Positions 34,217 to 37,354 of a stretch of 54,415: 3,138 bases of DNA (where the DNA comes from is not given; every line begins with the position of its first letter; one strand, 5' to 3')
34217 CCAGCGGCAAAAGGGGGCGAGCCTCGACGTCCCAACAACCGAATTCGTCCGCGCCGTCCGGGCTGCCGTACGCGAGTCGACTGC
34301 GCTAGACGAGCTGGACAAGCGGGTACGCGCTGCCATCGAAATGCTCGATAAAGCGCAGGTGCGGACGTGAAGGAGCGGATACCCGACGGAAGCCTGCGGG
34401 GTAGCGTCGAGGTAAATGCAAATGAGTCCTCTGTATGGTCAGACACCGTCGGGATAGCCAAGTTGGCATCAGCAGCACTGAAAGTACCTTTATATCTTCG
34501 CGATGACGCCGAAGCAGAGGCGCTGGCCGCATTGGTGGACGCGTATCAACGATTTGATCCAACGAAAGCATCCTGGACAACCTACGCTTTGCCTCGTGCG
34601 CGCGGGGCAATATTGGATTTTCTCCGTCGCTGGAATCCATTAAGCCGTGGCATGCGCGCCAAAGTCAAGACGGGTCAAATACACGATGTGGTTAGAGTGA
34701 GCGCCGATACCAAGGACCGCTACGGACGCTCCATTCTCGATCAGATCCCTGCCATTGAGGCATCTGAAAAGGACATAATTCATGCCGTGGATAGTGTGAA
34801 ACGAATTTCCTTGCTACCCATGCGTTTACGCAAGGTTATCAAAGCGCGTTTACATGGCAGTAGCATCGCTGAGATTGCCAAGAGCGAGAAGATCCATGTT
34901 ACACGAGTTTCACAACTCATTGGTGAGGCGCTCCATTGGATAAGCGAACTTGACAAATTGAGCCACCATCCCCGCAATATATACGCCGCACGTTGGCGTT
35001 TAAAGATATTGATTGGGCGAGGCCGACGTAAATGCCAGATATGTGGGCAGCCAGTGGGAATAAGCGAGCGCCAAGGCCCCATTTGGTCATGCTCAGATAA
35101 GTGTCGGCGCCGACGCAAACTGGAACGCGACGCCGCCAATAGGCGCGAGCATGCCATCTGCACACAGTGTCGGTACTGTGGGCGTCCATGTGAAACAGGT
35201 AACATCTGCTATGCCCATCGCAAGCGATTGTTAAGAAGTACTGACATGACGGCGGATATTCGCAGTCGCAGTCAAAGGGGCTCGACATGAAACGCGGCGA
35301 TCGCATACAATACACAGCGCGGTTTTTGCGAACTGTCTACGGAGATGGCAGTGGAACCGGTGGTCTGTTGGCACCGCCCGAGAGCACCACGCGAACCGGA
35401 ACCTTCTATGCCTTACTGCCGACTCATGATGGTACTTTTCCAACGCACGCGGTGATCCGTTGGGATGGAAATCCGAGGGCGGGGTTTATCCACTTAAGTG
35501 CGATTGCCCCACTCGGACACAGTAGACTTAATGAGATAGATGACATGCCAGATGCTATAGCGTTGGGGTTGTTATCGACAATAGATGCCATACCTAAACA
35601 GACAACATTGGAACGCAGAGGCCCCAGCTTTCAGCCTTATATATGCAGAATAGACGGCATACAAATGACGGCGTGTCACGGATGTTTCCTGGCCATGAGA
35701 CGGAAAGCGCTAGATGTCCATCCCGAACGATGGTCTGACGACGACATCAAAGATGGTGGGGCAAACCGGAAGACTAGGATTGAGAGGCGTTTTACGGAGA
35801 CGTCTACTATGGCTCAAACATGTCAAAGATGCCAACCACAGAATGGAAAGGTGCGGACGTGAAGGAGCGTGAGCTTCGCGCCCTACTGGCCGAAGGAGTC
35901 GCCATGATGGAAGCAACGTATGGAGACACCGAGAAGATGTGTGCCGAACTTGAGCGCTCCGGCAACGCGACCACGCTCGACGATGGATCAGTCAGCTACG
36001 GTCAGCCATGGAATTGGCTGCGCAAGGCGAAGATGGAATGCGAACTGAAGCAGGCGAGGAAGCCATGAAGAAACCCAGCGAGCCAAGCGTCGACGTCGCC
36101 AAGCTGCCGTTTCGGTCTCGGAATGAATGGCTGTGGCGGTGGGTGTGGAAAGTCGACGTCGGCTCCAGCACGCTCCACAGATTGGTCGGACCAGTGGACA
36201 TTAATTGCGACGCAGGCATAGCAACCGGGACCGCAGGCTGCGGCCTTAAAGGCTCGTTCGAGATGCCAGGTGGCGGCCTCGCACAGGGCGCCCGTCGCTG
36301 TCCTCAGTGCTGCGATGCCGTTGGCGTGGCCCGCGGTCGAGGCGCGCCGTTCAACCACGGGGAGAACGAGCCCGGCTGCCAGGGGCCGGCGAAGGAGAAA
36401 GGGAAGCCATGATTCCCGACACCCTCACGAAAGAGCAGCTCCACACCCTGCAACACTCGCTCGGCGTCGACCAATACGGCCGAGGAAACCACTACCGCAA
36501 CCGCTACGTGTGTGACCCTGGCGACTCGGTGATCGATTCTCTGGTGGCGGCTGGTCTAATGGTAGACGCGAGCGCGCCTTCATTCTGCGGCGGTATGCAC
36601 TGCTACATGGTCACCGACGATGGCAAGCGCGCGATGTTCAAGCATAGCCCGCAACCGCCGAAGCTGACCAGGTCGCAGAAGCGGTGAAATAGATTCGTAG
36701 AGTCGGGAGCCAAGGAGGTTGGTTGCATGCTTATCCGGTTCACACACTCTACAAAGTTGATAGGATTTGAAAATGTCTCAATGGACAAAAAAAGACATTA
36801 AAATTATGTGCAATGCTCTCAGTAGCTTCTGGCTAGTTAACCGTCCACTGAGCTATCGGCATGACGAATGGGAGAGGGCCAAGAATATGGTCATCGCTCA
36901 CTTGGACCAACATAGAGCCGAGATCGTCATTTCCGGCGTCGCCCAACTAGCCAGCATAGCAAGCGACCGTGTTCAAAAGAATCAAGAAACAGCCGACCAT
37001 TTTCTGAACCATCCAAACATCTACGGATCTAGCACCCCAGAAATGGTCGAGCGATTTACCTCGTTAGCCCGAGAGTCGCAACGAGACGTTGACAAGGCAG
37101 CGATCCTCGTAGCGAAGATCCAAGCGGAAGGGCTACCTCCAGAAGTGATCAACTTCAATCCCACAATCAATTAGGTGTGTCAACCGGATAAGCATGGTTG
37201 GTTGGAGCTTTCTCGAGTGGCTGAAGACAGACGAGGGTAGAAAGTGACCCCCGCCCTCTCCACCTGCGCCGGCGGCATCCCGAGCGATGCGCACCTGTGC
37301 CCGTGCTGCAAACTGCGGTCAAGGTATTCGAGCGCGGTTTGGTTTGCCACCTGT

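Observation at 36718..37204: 471-bp low-GC cassette bounded by 22-bp terminal inverted repeats and an 8-bp flanking duplication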

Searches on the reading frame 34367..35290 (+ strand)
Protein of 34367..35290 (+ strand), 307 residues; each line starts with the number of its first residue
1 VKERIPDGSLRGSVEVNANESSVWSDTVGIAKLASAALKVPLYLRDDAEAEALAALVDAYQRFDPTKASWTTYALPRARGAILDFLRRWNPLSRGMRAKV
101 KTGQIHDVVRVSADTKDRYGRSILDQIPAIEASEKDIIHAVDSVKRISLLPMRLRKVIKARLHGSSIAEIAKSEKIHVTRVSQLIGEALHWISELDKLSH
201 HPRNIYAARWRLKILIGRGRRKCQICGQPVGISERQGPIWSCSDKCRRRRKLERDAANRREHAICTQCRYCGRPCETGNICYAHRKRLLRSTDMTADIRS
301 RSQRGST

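Call 25: search_protein_families(library=phrogs, proteins=[window:34367-35290:+], max_evalue=0.00001)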
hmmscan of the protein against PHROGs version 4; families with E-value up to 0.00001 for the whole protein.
window:34367-35290:+ (307 aa): 1 family
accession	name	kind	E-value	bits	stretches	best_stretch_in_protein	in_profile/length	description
phrog_351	-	transcription regulation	8.9e-10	38.8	1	43-204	531-734/928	RNA polymerase sigma factor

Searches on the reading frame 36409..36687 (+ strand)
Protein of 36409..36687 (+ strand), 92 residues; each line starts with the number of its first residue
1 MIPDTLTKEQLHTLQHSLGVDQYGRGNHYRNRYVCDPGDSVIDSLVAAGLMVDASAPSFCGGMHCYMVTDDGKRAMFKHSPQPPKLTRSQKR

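Call 33: find_encoding_contigs(protein=window:36409-36687:+, flank=3000, max_places=6)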
Protein window:36409-36687:+ (92 aa): 1 contig read that carries it; 1 place shown.
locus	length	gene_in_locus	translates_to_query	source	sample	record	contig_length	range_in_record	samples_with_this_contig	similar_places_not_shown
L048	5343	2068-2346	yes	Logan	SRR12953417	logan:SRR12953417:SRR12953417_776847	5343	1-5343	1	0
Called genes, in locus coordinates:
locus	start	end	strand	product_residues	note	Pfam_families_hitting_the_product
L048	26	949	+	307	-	PF04542:Sigma70_r2 (weak)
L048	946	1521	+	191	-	-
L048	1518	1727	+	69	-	-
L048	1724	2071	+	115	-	-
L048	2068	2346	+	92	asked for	-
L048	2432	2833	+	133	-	-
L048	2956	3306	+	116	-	-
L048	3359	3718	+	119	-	-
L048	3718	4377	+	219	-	PF01844:HNH (weak)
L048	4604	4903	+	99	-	-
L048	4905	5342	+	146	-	?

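Call 45: find_homologous_proteins(query=window:36409-36687:+, max_evalue=0.001)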
Query window:36409-36687:+ (92 aa): 114 proteins with E <= 0.001 among 114 candidates.
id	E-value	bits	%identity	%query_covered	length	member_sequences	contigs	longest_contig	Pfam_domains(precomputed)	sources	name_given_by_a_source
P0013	6.8e-58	210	100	100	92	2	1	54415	-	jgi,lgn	jgi:hypothetical protein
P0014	3.4e-47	176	84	100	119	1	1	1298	-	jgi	jgi:hypothetical protein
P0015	7.6e-46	172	85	100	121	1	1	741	-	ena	-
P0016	1.4e-44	168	85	95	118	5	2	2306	-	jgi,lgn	jgi:hypothetical protein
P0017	1.2e-34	136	72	95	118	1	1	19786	-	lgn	-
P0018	9.8e-34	133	72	95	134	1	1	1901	-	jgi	jgi:hypothetical protein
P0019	2.1e-32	129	66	98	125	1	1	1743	-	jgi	jgi:hypothetical protein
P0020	9.7e-31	123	68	95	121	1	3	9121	-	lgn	-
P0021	5.0e-28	115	65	95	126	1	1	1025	-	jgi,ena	-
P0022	6.0e-28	115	73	76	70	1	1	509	-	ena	-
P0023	9.3e-28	114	65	95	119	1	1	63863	-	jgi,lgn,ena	-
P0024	6.4e-27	111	63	95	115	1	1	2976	-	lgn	-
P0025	9.0e-27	111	64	96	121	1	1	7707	-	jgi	jgi:hypothetical protein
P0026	1.4e-26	110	64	91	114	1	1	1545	-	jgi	jgi:hypothetical protein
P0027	3.7e-25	106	62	100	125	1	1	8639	-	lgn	-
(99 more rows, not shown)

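Call 47: find_encoding_contigs(protein=P0016, flank=3000, max_places=3)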
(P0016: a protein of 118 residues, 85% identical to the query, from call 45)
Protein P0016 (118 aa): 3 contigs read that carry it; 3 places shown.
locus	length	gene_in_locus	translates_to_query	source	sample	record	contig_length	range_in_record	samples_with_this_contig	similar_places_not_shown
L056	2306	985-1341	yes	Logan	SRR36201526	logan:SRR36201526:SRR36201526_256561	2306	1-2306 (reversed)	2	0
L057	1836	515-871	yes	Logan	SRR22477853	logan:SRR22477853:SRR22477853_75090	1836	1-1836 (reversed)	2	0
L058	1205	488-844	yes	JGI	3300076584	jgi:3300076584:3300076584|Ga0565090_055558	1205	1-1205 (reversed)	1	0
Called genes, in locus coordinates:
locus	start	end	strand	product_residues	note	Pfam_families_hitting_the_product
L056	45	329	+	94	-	-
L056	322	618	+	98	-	-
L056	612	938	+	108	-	-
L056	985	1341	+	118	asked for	-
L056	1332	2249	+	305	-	-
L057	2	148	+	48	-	?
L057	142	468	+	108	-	-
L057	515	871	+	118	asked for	-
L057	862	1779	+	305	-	-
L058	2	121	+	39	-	?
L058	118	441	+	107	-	-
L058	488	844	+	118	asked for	-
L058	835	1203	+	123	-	?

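Call 48: find_encoding_contigs(protein=P0017, flank=4000, max_places=2)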
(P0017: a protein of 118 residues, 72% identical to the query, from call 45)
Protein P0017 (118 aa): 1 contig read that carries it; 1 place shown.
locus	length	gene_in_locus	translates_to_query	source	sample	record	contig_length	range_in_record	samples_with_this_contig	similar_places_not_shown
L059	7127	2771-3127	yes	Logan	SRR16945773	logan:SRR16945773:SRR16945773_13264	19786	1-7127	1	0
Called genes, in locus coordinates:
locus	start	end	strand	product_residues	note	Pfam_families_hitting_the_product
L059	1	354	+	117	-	?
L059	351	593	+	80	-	-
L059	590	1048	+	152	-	-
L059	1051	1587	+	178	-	-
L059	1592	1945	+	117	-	-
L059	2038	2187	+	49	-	-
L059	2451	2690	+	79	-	-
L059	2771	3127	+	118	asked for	-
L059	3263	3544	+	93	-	-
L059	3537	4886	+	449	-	PF03237:Terminase_6N, PF17289:Terminase_6C (weak)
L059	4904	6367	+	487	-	PF13264:DUF4055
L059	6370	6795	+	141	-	-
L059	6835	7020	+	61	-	-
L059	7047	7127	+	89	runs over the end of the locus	-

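Call 49: find_encoding_contigs(protein=P0014, flank=3000, max_places=2)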
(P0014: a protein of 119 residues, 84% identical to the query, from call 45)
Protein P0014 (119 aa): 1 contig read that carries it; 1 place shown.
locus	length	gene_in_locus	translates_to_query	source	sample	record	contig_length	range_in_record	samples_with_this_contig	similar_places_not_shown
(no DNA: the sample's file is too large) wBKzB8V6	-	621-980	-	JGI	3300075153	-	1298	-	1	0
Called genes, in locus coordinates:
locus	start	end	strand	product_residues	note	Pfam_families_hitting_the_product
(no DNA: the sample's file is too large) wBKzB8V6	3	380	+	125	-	?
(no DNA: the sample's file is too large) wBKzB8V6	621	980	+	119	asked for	-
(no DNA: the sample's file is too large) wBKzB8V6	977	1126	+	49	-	-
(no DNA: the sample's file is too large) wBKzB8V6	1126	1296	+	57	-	?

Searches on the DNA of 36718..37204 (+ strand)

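Call 6: search_dna_similar(query=window:36718-37204:+, collection=phages, mode=distant, max_rows=40)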
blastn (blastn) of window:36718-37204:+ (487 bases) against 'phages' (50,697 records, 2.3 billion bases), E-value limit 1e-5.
No match.
